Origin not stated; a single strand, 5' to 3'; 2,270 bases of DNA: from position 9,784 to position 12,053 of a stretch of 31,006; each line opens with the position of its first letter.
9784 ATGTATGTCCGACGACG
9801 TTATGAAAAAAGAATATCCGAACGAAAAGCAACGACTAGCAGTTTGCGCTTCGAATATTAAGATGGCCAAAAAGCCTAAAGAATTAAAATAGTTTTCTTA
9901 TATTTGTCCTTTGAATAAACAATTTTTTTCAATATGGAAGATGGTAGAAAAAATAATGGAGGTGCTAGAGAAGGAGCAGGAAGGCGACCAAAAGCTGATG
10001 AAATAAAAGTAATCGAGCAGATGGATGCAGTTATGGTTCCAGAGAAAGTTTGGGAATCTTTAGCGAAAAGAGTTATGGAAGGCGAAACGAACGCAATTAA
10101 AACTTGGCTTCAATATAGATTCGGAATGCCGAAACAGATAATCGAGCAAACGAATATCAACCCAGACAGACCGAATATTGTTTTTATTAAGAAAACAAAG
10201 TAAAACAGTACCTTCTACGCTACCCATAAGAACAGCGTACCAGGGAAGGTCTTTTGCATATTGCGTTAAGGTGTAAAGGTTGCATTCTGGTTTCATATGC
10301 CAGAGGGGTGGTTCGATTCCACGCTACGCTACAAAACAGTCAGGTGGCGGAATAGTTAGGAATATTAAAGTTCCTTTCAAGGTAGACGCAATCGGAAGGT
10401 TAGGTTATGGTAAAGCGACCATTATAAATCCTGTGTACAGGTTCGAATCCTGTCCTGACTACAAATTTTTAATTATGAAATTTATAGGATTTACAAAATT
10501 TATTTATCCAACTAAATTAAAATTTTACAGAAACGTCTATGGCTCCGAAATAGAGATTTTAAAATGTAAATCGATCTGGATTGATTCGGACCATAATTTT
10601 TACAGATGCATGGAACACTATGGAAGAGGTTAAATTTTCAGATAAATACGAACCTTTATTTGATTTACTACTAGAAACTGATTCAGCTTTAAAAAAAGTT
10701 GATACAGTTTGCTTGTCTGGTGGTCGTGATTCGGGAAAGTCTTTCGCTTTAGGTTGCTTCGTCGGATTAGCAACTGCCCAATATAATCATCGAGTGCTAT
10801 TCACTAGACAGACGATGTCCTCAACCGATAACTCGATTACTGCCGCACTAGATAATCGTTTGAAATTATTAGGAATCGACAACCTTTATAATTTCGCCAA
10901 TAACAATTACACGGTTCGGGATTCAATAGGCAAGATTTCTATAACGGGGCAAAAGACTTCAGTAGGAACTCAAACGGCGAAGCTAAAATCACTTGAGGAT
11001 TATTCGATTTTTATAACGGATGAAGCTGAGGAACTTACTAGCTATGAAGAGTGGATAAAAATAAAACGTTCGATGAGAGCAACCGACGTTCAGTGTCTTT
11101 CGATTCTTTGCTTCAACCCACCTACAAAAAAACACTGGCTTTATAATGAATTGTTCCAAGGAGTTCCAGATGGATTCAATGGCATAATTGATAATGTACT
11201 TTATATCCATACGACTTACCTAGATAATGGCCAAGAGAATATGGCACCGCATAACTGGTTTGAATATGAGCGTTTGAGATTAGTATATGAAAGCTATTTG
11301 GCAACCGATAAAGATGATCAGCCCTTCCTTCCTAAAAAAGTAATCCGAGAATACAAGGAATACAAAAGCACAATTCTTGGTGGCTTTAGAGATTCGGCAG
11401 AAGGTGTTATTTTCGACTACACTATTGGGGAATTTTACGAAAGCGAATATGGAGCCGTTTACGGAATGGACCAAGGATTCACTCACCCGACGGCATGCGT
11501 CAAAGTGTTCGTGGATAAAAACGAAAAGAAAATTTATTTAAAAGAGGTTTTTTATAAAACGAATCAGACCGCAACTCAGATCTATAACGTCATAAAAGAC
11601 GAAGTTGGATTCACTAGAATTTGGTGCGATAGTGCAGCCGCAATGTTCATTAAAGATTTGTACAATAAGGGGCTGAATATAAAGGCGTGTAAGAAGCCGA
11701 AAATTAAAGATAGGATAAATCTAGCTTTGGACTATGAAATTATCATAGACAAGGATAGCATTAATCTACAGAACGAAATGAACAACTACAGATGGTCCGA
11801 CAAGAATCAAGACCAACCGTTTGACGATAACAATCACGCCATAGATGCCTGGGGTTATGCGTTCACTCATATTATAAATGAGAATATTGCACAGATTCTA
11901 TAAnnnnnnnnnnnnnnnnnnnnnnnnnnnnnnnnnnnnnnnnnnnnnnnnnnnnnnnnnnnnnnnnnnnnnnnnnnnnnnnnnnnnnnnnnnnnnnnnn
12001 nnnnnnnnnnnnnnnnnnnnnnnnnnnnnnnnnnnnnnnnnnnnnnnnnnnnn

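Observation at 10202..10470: Two over-long tRNA-like elements and a nest of short direct repeats between terS and terL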

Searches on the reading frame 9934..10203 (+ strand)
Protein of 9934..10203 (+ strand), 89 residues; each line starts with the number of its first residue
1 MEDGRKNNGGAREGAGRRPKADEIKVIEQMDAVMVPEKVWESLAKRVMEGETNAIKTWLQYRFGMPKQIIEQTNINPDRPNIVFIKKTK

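Call 41: search_protein_families(library=pfam, proteins=[window:9934-10203:+], max_evalue=0.01)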
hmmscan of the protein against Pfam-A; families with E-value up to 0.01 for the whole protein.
window:9934-10203:+ (89 aa): 0 families

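Call 42: search_protein_families(library=phrogs, proteins=[window:9934-10203:+], max_evalue=0.001)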
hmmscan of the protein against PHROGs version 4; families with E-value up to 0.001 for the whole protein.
window:9934-10203:+ (89 aa): 0 families
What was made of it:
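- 9934..10203 (+): 89-aa ORF, a small-terminase candidate assigned by synteny only. No Pfam or PHROG hit (calls 41, 42).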

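Call 97: find_encoding_contigs(protein=window:9934-10203:+, flank=1500, max_places=10)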
Protein window:9934-10203:+ (89 aa): 1 contig read that carries it; 1 place shown.
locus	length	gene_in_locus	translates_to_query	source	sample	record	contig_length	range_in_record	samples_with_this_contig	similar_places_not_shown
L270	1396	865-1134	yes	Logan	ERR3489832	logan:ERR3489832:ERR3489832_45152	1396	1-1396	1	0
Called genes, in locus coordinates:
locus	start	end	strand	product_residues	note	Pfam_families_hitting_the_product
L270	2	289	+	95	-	?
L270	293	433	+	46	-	-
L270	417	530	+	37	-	-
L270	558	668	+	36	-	-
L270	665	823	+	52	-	-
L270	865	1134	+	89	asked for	-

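Call 99: find_homologous_proteins(query=window:9934-10203:+, max_evalue=0.00001)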
Query window:9934-10203:+ (89 aa): 205 proteins with E <= 0.00001 among 207 candidates; the best 120 are listed.
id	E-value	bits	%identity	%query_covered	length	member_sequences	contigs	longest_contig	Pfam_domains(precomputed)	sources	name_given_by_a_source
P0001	2.5e-52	192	100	100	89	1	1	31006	-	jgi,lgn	-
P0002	1.1e-50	187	97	100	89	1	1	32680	-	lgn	-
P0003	1.2e-50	187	97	100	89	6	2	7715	-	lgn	-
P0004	2.8e-50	186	97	100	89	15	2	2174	-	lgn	-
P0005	2.4e-46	173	91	100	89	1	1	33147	-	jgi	jgi:hypothetical protein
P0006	8.3e-46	171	91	100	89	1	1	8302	-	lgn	-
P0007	1.3e-31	126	77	84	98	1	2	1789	-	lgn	-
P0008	2.1e-31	125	73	88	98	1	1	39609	-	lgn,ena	-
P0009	6.0e-31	124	64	100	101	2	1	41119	-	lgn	-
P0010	6.0e-31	124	68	92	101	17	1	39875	-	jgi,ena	-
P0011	6.4e-31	124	72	85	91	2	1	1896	-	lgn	-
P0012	5.9e-30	121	78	83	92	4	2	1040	-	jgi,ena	jgi:hypothetical protein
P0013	6.5e-30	121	75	85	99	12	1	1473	-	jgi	jgi:hypothetical protein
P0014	8.9e-30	120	73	87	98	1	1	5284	-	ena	-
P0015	1.0e-29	120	71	88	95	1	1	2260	-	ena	-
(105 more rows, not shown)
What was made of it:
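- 9934..10203 (+): There are 205 homologues (call 99).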

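Call 100: find_encoding_contigs(protein=P0002, flank=1200, max_places=3)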
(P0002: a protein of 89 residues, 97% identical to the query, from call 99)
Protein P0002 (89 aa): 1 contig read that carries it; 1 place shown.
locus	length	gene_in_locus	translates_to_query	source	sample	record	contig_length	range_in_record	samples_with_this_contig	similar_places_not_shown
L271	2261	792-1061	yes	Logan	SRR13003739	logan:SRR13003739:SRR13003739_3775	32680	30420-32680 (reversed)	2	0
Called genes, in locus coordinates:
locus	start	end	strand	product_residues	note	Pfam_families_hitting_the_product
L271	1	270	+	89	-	?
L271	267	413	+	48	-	-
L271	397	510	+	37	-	-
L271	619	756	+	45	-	-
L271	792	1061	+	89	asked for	-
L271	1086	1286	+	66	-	PF21825:Sequestin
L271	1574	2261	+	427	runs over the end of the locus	PF04466:Terminase_3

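Call 101: find_encoding_contigs(protein=P0003, flank=1200, max_places=3)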
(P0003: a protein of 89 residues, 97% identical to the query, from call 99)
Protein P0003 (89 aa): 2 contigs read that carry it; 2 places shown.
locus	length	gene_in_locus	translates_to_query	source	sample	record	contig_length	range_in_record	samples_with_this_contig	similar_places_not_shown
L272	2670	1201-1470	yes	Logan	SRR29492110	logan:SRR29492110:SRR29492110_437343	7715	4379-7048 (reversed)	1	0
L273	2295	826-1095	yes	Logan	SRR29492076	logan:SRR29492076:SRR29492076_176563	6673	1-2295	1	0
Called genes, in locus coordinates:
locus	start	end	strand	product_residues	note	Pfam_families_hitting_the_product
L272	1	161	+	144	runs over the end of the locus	-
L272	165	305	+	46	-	-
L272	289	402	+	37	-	-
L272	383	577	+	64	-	-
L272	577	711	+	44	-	-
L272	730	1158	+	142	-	-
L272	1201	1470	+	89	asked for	-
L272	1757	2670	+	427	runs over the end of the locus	PF04466:Terminase_3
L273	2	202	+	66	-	?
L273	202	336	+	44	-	-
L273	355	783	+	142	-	-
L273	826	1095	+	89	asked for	-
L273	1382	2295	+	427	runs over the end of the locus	PF04466:Terminase_3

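Call 102: find_encoding_contigs(protein=P0006, flank=1200, max_places=3)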
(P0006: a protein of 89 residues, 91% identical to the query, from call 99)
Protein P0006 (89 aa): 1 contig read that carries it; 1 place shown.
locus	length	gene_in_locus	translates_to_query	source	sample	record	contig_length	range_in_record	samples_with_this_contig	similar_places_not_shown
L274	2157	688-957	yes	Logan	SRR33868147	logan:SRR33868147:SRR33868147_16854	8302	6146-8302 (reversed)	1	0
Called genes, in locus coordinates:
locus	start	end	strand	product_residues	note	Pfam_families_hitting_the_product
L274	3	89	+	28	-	?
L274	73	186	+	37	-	-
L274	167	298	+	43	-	-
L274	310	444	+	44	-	-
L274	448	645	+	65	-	-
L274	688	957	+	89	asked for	-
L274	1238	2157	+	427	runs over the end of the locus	PF04466:Terminase_3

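Call 103: find_encoding_contigs(protein=P0008, flank=1200, max_places=3)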
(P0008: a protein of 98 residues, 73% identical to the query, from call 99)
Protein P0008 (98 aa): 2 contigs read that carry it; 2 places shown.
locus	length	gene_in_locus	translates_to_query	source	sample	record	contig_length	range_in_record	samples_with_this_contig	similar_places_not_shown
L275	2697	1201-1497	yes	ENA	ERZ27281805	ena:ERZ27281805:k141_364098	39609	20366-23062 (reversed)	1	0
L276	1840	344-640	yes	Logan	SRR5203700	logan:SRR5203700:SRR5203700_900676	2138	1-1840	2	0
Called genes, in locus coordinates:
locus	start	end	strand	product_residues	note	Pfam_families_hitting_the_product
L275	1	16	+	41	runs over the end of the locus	-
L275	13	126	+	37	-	-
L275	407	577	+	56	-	-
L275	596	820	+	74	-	-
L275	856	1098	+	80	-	-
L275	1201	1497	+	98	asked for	-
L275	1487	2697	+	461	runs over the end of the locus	-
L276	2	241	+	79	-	?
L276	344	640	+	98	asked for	-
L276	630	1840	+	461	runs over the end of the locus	-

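Call 104: find_encoding_contigs(protein=P0009, flank=1200, max_places=3)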
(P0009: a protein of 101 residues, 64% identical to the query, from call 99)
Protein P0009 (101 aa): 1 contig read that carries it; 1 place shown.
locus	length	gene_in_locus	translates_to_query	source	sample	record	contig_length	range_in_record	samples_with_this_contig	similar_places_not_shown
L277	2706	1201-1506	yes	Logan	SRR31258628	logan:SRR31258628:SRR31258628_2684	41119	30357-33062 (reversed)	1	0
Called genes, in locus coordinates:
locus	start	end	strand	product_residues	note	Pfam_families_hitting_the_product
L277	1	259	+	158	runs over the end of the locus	-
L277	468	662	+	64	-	-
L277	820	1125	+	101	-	-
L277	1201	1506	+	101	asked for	-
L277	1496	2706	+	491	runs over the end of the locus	PF22530:Terminase-T7_RNaseH-like (weak)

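Call 105: find_encoding_contigs(protein=P0010, flank=1200, max_places=3)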
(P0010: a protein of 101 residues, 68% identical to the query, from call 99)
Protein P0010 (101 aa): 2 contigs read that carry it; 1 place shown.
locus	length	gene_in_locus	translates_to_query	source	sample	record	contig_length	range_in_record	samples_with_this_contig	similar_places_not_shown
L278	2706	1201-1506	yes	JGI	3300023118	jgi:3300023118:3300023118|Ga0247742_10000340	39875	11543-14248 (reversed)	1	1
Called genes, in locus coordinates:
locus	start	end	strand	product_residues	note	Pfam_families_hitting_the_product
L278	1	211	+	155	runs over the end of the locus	-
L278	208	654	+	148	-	-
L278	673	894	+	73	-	-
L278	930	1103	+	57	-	-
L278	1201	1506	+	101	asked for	-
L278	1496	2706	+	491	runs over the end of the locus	PF22530:Terminase-T7_RNaseH-like (weak)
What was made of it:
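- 9934..10203 (+): In relatives with 64-73% identity the gene overlaps TerL by 11 nt (calls 103-105).
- More distant relatives have terS overlapping terL with no spacer (calls 103-105).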

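Call 114: search_protein_families(library=pfam, proteins=[L271:1086-1286:+], max_evalue=0.01)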
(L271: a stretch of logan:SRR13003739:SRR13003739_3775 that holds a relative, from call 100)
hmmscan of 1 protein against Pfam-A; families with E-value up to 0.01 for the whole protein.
L271:1086-1286:+ (66 aa): 1 family
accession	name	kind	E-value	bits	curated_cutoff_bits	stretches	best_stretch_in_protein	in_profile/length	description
PF21825.2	crAss001_48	-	1.4e-16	60.6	24.8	1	4-62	2-60/61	crAss001_48 related protein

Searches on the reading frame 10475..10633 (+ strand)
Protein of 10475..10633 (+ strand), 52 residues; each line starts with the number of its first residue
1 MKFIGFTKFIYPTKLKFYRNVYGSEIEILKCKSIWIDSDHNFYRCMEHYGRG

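Call 41: search_protein_families(library=pfam, proteins=[window:10475-10633:+], max_evalue=0.01)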
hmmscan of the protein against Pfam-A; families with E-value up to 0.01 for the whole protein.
window:10475-10633:+ (52 aa): 0 families

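Call 42: search_protein_families(library=phrogs, proteins=[window:10475-10633:+], max_evalue=0.001)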
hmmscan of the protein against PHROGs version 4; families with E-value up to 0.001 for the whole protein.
window:10475-10633:+ (52 aa): 1 family
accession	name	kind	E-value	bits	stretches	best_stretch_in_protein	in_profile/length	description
phrog_35589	-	unknown function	1.3e-06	29.3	1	14-49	22-57/60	-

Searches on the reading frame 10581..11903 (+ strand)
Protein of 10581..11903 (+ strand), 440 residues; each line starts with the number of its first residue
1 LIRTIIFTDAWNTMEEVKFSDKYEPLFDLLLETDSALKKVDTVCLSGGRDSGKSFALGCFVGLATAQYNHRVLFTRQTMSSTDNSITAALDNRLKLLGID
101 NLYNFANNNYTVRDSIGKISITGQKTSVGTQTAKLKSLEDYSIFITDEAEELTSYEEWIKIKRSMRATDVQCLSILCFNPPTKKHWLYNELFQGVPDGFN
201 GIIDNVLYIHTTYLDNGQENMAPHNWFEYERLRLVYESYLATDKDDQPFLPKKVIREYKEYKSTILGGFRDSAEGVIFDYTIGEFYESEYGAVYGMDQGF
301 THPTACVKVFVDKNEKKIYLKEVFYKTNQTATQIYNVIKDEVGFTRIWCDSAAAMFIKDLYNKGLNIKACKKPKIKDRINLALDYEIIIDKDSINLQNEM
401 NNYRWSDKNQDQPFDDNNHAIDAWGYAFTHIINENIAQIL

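Call 7: search_dna_similar(query=window:10581-11903:+, collection=phages, mode=protein, max_rows=30)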
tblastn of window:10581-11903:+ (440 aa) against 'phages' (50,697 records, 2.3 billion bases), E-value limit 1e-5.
Records with a match: 567; places in all: 567; records where one place covers at least 80% of the query: 303.
Best place of each record, by identity: <60% 567.
By first word of the organism name: Streptococcus 99; Staphylococcus 91; Klebsiella 74; Clostridium 40; Salmonella 26; Enterococcus 24; Vibrio 20; Riemerella 19; Phocaeicola 19; Bacillus 18; and 35 more.
By host as written in the record: - 51; Clostridium sporogenes ATCC-15579 30; Staphylococcus aureus 24; Klebsiella pneumoniae 23; Staphylococcus pseudintermedius 15; Vibrio breoganii 8; Klebsiella pneumoniae K42 8; Salmonella enterica subsp. enterica serovar Enteritidis 7; and 254 more.
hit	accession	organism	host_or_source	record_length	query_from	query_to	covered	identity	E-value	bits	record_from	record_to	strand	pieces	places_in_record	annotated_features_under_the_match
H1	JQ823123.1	Nonlabens phage P12024L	Persicivirga sp. IMCC12024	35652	17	430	94%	36.6%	9e-70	245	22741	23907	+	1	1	phage terminase, large subunit, PBSX family | hypothetical protein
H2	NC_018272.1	Nonlabens phage P12024L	Persicivirga sp. IMCC12024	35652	17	430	94%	36.6%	9e-70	245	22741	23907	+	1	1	terminase large subunit | hypothetical protein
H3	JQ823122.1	Nonlabens phage P12024S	Persicivirga sp. IMCC12024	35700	17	430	94%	36.6%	9e-70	245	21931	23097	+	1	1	phage terminase, large subunit, PBSX family | hypothetical protein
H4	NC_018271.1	Nonlabens phage P12024S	Persicivirga sp. IMCC12024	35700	17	430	94%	36.6%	9e-70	245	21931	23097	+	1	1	terminase large subunit | hypothetical protein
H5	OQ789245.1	Riemerella phage vB_RanS_CRP6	Riemerella anatipestifer RAf63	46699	43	439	90%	35.1%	4e-49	185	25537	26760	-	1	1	terminase large subunit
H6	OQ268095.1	Riemerella phage vB_RanS_CRP5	Riemerella anatipestifer RAf2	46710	43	439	90%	35.1%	4e-49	185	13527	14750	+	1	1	terminase large subunit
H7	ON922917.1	Riemerella phage vB_RanS_PT33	Riemerella anatipestifer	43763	43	439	90%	34.9%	7e-49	184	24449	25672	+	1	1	terminase large subunit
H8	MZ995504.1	Riemerella phage vB_RanS_PT03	Riemerella anatipestifer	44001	43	439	90%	34.9%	7e-49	184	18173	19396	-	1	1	DNA methylase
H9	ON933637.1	Riemerella phage vB_RanS_PT15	Riemerella anatipestifer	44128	43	439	90%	34.9%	7e-49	184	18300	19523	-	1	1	terminase large subunit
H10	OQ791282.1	Shigella phage Henu10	Shigella dysenteriae CMCC(B)51105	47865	43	439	90%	34.9%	8e-49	184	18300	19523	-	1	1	terminase large subunit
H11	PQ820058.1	Riemerella phage PJA1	Riemerella sp.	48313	43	439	90%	34.9%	3e-48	182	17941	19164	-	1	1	terminase large subunit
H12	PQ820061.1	Riemerella phage PJL1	Riemerella sp.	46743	43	439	90%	34.9%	4e-48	182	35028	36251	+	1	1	terminase large subunit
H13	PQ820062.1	Riemerella phage PJX6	Riemerella sp.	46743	43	439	90%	34.9%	4e-48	182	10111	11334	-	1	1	terminase large subunit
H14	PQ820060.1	Riemerella phage PJR4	Riemerella sp.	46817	43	439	90%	34.9%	4e-48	182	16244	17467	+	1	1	terminase large subunit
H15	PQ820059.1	Riemerella phage PJO17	Riemerella sp.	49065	43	439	90%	34.9%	4e-48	182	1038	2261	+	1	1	terminase large subunit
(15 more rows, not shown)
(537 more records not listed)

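Call 9: find_related_loci(query=window:10581-11903:+, collection=viral_contigs, flank=3000)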
Query window:10581-11903:+ (440 aa) in viral_contigs; peptide patterns used: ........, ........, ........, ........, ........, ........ (x = any residue, [..] = any of these).
20 stretches matched a pattern; 3 encode a relative of the query (tblastn E <= 1e-3); 3 distinct loci.
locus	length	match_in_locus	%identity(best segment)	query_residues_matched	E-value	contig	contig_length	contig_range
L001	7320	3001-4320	100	1-440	0e+0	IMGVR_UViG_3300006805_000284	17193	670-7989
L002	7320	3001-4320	98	1-440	0e+0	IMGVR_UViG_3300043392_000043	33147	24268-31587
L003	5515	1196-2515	90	1-440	0e+0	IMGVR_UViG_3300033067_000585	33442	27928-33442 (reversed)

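Call 41: search_protein_families(library=pfam, proteins=[window:10581-11903:+], max_evalue=0.01)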
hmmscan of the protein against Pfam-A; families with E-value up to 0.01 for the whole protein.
window:10581-11903:+ (440 aa): 2 families
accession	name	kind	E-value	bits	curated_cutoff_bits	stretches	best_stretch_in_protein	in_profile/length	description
PF04466.19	Terminase_3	-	4.3e-20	72.6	23.2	1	44-216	6-172/201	Phage terminase large subunit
PF17288.8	Terminase_3C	-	0.0026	18.6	26.7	0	297-428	1-153/155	Terminase RNAseH like domain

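Call 42: search_protein_families(library=phrogs, proteins=[window:10581-11903:+], max_evalue=0.001)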
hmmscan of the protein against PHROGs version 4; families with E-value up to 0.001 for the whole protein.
window:10581-11903:+ (440 aa): 5 families
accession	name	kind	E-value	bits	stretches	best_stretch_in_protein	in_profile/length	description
phrog_2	-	head and packaging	5e-28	99.3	1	31-432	275-593/807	terminase large subunit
phrog_5653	-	head and packaging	2.5e-21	77.3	1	287-432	27-181/199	terminase large subunit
phrog_3717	-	head and packaging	1.5e-19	71.5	1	42-216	25-194/277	terminase large subunit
phrog_6672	-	head and packaging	6e-15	56.1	1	314-437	3-135/145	terminase large subunit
phrog_10250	-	head and packaging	1.9e-10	41.9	1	261-433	10-217/228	terminase large subunit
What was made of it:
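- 10620..11903 (+): Large terminase (Terminase_3). Its probable true start is the ATG at 10620. Pfam and PHROG hits (calls 41, 42).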
